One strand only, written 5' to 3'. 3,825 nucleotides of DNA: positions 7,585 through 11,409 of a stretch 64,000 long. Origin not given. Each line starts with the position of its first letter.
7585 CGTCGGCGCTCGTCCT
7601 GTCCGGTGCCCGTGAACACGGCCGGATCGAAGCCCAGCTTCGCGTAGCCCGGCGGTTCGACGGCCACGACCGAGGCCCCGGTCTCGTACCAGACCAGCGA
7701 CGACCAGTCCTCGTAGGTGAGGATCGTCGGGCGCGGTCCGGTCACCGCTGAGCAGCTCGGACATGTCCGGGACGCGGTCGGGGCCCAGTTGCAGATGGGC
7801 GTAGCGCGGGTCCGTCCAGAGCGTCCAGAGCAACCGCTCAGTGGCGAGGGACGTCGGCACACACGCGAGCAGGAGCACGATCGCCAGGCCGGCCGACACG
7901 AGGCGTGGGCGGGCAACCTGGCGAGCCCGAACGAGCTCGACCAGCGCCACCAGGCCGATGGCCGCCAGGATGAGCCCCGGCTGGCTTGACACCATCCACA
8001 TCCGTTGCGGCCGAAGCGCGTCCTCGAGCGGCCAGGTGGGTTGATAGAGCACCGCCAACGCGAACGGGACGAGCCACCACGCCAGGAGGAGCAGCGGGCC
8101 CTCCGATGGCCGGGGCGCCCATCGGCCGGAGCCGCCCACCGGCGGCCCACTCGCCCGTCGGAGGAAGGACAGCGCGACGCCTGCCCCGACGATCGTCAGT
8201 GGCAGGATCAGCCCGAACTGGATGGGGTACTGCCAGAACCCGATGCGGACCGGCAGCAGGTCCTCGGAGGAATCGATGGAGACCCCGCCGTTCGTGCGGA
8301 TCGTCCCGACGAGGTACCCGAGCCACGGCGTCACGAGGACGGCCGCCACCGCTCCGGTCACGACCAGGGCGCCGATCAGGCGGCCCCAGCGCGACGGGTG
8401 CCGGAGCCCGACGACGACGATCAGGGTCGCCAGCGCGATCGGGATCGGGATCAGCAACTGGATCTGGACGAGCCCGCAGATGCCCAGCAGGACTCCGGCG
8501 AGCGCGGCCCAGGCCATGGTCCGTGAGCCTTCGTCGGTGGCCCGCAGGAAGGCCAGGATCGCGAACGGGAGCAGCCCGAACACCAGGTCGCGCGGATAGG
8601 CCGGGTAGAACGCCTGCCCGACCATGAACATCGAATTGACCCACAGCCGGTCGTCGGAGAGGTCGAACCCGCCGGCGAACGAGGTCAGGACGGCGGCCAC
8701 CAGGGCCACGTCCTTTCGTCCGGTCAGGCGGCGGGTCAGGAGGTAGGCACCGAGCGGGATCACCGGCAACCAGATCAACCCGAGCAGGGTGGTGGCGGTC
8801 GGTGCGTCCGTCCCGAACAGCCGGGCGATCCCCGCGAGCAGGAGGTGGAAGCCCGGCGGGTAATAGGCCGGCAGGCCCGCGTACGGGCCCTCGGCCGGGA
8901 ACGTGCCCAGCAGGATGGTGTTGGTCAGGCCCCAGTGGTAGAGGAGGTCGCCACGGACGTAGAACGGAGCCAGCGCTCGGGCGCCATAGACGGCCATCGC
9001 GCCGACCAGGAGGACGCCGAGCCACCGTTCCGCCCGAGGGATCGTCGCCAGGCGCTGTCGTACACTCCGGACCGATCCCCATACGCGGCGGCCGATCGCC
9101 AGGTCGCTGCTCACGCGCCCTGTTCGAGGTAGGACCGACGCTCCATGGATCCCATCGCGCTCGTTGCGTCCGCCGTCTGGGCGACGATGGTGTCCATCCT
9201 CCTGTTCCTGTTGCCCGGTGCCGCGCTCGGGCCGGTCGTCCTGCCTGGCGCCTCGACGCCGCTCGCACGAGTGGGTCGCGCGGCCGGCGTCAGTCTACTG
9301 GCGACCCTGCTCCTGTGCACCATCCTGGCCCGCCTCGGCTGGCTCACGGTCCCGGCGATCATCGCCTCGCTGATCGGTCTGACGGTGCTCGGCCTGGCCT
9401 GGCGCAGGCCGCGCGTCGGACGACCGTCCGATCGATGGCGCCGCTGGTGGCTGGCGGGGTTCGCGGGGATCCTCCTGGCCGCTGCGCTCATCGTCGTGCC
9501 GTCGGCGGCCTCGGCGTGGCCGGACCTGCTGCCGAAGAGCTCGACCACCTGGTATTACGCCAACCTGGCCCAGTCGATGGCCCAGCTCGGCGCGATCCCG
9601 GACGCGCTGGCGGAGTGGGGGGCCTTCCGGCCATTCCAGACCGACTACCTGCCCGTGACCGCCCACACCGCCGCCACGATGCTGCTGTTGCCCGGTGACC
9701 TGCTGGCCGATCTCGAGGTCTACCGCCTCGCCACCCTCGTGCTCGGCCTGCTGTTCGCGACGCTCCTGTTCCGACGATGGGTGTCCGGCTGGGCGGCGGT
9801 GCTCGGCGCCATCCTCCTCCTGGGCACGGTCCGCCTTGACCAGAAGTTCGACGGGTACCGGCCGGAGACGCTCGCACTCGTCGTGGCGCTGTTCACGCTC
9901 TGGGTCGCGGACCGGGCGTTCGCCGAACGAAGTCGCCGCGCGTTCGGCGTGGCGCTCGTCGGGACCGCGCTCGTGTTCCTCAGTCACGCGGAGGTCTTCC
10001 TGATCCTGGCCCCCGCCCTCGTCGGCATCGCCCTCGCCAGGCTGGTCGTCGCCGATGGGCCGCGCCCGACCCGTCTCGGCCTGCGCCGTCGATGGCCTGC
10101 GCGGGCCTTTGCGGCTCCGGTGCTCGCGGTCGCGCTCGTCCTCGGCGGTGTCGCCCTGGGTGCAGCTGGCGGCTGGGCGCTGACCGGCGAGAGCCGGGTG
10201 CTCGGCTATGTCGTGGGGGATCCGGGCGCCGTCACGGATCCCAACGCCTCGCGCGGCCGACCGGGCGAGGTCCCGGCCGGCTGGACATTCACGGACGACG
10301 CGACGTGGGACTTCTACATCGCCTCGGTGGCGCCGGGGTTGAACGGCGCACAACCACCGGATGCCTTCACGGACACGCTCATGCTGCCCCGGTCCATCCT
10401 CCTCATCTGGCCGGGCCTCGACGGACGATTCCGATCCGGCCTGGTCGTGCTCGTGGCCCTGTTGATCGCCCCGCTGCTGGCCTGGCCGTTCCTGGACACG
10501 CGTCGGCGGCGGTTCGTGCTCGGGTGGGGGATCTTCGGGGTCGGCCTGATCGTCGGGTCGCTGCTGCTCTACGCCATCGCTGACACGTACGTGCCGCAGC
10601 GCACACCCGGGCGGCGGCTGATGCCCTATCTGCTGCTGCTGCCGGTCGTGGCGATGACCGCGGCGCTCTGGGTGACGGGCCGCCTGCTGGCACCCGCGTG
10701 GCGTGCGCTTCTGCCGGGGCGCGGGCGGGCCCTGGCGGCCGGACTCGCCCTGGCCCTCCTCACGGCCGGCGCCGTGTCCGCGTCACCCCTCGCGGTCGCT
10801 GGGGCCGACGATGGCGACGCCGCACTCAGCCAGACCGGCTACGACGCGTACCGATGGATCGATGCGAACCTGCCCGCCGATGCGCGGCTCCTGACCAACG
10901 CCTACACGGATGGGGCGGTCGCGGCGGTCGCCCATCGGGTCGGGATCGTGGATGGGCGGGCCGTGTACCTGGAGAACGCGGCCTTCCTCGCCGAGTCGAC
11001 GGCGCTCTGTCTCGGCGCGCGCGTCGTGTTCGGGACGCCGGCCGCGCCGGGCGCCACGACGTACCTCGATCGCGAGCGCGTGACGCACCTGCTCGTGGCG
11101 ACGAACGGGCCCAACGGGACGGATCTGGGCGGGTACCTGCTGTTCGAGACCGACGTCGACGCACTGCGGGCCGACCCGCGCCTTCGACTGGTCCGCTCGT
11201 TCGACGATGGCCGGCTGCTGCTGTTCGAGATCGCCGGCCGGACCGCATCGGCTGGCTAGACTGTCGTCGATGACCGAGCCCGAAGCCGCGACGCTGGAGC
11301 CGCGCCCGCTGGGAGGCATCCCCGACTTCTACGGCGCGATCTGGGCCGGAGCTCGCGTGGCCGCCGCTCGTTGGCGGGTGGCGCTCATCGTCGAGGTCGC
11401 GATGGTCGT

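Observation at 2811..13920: Three paralogous large GT-C proteins with a UPF0104 flippase-like protein and a DUF2304-GT2 fusion: a candidate polyprenyl-phosphate-sugar-dependent extracytoplasmic glycosylation module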

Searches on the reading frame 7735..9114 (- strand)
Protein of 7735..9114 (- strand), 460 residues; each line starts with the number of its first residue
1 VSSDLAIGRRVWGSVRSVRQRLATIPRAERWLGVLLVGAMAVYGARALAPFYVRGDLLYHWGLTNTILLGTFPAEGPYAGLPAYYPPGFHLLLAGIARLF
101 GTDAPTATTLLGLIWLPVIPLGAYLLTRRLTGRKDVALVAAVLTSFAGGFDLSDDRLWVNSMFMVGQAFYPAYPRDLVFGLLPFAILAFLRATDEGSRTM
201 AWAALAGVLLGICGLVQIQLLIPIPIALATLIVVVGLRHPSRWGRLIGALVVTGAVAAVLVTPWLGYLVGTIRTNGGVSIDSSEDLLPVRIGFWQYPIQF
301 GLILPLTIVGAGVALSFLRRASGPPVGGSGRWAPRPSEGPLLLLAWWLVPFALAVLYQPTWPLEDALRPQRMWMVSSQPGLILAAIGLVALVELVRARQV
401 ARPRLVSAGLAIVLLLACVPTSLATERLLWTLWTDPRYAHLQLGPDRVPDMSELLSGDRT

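Call 6: search_protein_families(library=pfam, proteins=[window:7735-9114:-], max_evalue=0.01)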
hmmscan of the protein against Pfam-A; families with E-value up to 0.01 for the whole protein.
window:7735-9114:- (460 aa): 1 family
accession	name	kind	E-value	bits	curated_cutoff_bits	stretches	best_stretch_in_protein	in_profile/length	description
PF20176.3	DUF6541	-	9.6e-08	31.2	29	1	34-422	102-489/646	Family of unknown function (DUF6541)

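Call 7: search_protein_families(library=ncbifam, proteins=[window:7735-9114:-], max_evalue=0.01)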
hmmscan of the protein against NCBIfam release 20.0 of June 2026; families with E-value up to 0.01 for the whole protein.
window:7735-9114:- (460 aa): 0 families

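Call 12: search_solved_structures(query=window:7735-9114:-, max_evalue=1)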
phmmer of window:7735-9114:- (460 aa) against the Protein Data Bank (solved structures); distinct sequences matched with E-value up to 1: 0.

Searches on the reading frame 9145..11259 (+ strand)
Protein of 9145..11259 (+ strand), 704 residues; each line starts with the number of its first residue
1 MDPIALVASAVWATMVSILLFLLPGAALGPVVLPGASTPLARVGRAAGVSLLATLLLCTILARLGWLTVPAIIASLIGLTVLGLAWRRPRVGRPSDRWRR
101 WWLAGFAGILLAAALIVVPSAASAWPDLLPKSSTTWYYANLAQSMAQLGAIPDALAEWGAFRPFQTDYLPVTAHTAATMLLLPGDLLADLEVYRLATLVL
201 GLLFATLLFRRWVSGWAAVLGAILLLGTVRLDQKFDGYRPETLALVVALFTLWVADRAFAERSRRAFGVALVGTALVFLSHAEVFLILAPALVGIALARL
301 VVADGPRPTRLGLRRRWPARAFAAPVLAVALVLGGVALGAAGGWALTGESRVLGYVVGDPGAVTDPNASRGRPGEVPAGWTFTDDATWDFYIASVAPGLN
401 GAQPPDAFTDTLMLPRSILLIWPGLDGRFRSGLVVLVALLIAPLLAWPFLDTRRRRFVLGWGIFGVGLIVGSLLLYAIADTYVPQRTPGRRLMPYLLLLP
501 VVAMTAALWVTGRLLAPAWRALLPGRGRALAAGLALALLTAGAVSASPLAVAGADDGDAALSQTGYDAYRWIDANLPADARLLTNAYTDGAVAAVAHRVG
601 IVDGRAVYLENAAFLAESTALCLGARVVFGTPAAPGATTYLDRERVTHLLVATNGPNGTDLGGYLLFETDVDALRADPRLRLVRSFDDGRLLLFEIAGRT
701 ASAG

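Call 6: search_protein_families(library=pfam, proteins=[window:9145-11259:+], max_evalue=0.01)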
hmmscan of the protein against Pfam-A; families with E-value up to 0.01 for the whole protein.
window:9145-11259:+ (704 aa): 1 family
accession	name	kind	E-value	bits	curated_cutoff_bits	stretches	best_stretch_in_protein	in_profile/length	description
PF13231.12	PMT_2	-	0.0013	19.4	26.1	1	170-298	4-131/160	Dolichyl-phosphate-mannose-protein mannosyltransferase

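Call 7: search_protein_families(library=ncbifam, proteins=[window:9145-11259:+], max_evalue=0.01)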
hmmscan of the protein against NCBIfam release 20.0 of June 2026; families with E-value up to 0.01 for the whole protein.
window:9145-11259:+ (704 aa): 0 families

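Call 13: search_solved_structures(query=window:9145-11259:+, max_evalue=1)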
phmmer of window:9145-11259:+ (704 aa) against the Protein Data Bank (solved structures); distinct sequences matched with E-value up to 1: 0.

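Call 23: find_encoding_contigs(protein=window:9145-11259:+, flank=10000, max_places=3)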
Protein window:9145-11259:+ (704 aa): no gene with exactly this product is on record in the collection.

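Call 26: find_homologous_proteins(query=window:9145-11259:+)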
Query window:9145-11259:+ (704 aa): 205 proteins with E <= 0.001 among 8000 candidates; the best 120 are listed.
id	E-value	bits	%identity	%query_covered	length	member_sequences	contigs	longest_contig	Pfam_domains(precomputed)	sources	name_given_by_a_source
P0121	0.0e+0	1501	100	100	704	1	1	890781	-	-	-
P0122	0.0e+0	1234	83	100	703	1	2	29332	-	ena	-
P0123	0.0e+0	1223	83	100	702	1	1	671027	-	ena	-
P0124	0.0e+0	1221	82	100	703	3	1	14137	-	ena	-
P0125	0.0e+0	1215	81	100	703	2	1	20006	-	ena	-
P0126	0.0e+0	1200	82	98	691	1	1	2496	-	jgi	jgi:hypothetical protein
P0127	0.0e+0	1185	81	99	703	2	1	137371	-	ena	-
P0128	0.0e+0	1162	80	99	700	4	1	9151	-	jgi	jgi:hypothetical protein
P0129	0.0e+0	1099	75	100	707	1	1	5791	-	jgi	jgi:hypothetical protein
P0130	0.0e+0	1071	78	93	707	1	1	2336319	-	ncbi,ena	-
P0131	0.0e+0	1047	73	99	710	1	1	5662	-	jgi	jgi:Dolichyl-phosphate-mannose-protein mannosyltransferase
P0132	0.0e+0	1029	70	100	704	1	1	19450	-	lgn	-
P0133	0.0e+0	1014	70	100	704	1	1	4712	-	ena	-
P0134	0.0e+0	1012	72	99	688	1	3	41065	-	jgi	jgi:hypothetical protein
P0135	1.5e-298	1010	70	99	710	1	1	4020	PF13231.13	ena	-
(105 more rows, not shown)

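Call 33: search_solved_structures(query=A2, max_evalue=10)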
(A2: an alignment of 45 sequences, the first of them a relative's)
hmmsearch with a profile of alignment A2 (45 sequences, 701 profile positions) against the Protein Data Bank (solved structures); distinct sequences matched with E-value up to 10: 0.

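Call 59: predict_structure(alignment_id=A2)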
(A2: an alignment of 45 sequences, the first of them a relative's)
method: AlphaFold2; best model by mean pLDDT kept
length: 704 residues; sequences in the alignment: 45
mean_pLDDT: 87.1   pTM: 0.90
mean pLDDT of the five models: 87.1, 86.5, 84.2, 82.0, 81.7
residues with pLDDT >= 90: 392; 70-90: 249; 50-70: 46; < 50: 17
segments of 3 or more residues with pLDDT < 50: 547-557, 701-704
pLDDT, mean of each block of 10 residues (from residue 1): 79 93 95 88 96 98 97 97 87 78 85 90 83 88 96 91 87 96 88 95 96 88 91 83 96 96 96 96 93 96 72 81 94 96 85 56 58 88 86 87 85 79 85 91 90 93 95 83 67 89 92 83 74 80 60 49 94 96 95 95 76 83 96 94 96 88 91 95 95 86 42
secondary structure, 60 per line:
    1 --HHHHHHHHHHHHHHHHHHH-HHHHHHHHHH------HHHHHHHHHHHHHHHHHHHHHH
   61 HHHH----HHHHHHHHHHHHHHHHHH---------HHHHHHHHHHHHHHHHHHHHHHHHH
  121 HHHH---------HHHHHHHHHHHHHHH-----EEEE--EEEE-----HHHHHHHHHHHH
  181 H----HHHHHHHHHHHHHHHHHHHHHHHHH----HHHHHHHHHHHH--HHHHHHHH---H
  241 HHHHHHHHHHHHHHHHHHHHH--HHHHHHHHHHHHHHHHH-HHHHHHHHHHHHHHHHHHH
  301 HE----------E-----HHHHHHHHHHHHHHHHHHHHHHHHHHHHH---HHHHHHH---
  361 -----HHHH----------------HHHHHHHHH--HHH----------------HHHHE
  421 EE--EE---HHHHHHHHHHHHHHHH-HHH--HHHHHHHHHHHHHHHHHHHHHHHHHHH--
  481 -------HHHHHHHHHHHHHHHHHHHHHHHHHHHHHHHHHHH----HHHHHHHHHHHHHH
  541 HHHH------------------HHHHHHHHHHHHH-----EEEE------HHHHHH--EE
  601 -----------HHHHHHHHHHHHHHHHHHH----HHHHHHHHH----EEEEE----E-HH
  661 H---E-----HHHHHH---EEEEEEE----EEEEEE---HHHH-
elements in order (helices of 4 or more, strands of 3 or more residues): H3-21 H23-32 H39-64 H69-86 H96-124 H134-148 E154-157 E160-163 H169-181 H186-210 H215-226 H229-236 H240-261 H264-280 H282-301 H319-347 H351-357 H366-369 H386-394 H416-419 E420-422 H430-445 H452-478 H488-522 H527-544 H563-575 E581-584 H591-596 H612-630 H635-643 E648-652 H671-676 E680-686 E691-696 H700-703

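Call 61: fold_search(model_id=the predicted structure, library=pdb)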
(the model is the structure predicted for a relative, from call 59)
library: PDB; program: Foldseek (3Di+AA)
matches with E <= 10: 152; with E <= 0.001: 27
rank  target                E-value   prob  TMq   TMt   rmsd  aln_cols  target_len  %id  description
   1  8b6l_I                8.8e-08  1.00  0.46  0.47  16.0       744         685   13  Subtomogram average of the human Sec61-TRAP-OSTA-translocon (released 2022-12-07)
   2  6s7o_A                1.8e-07  1.00  0.50  0.53  13.6       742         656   14  Cryo-EM structure of human oligosaccharyltransferase complex OST-A (released 2019-12-18)
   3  8pn9_A                2.4e-07  1.00  0.50  0.53  12.8       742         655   13  Structure of human oligosaccharyltransferase OST-A complex bound to NGI-1 (released 2024-05-08)
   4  7oci_F                2.4e-07  1.00  0.48  0.52  12.7       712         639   12  Cryo-EM structure of yeast Ost6p containing oligosaccharyltransferase complex (released 2022-02-16)
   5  7e9s_A                3.6e-07  1.00  0.45  0.38  11.6       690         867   14  Archaeal oligosaccharyltransferase AglB from Archaeoglobus fulgidus in complex with an inhibitory peptide and a dolich (released 2021-09-08)
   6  9n9j_I                4.1e-07  1.00  0.48  0.48  13.9       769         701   14  Structure of a GRP94 folding intermediate engaged with a CCDC134- and FKBP11-bound secretory translocon (released 2025-11-19)
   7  8age_A                7.9e-07  1.00  0.47  0.51  10.9       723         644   10  Structure of yeast oligosaccharylransferase complex with acceptor peptide bound (released 2022-12-07)
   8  6s7t_A                1.2e-06  1.00  0.45  0.45  11.9       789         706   12  Cryo-EM structure of human oligosaccharyltransferase complex OST-B (released 2019-12-18)
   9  6ftg_5                1.4e-06  1.00  0.46  0.49  15.7       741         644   12  Subtomogram average of OST-containing ribosome-translocon complexes from canine rough microsomal membranes (released 2018-03-21)
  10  5gmy_A                1.7e-06  1.00  0.43  0.37  10.3       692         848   15  Crystal structure of the Archaeoglobus fulgidus oligosaccharyltransferase (O29867_ARCFU) tethered with an acceptor pep (released 2017-02-01)
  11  3wak                  1.9e-06  1.00  0.45  0.37  13.2       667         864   12  Crystal structure of the Archaeoglobus fulgidus oligosaccharyltransferase (O29867_ARCFU) in the apo form (released 2013-10-30)
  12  8agc_A                3.9e-06  1.00  0.47  0.48  11.7       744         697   12  Structure of yeast oligosaccharylransferase complex with lipid-linked oligosaccharide and non-acceptor peptide bound (released 2022-12-07)
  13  8agb_A                4.8e-06  1.00  0.48  0.52  12.3       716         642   12  Structure of yeast oligosaccharylransferase complex with lipid-linked oligosaccharide bound (released 2022-12-07)
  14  6ezn_F                9.2e-06  1.00  0.45  0.49  15.2       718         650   12  Cryo-EM structure of the yeast oligosaccharyltransferase (OST) complex (released 2018-01-17)
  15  8if8_B                1.0e-05  1.00  0.48  0.53  13.7       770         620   15  Arabinosyltransferase AftA (released 2023-05-31)
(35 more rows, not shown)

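Call 81: search_protein_families(library=pfam, alignment_id=A2, max_evalue=0.01)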
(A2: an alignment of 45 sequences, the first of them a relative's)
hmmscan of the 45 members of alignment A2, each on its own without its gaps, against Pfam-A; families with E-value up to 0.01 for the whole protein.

A. member 1, P0121 (704 aa): 1 family
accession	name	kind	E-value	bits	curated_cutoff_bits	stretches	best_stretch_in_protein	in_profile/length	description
PF13231.12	PMT_2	-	0.0013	19.4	26.1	1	170-298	4-131/160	Dolichyl-phosphate-mannose-protein mannosyltransferase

B. families by the number of members that match (of 45 scanned): 4 families
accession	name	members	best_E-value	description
PF13231.12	PMT_2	27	5.5e-07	Dolichyl-phosphate-mannose-protein mannosyltransferase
PF10131.15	PTPS_related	3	0.0018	6-pyruvoyl-tetrahydropterin synthase related domain; membrane protein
PF20176.3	DUF6541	2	4e-05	Family of unknown function (DUF6541)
PF23235.1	WH3_Lhr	1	0.009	Large helicase-related protein, winged-helix domain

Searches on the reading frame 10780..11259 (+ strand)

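Call 67: search_protein_families(library=pfam, proteins=[window:10780-11259:+], max_evalue=1)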
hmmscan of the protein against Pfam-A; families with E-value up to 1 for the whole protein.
window:10780-11259:+ (159 aa): 1 family
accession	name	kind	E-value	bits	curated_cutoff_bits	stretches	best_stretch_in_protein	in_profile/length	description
PF20604.3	DUF6798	-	0.034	14.3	26.9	1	22-53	5-35/61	Domain of unknown function (DUF6798)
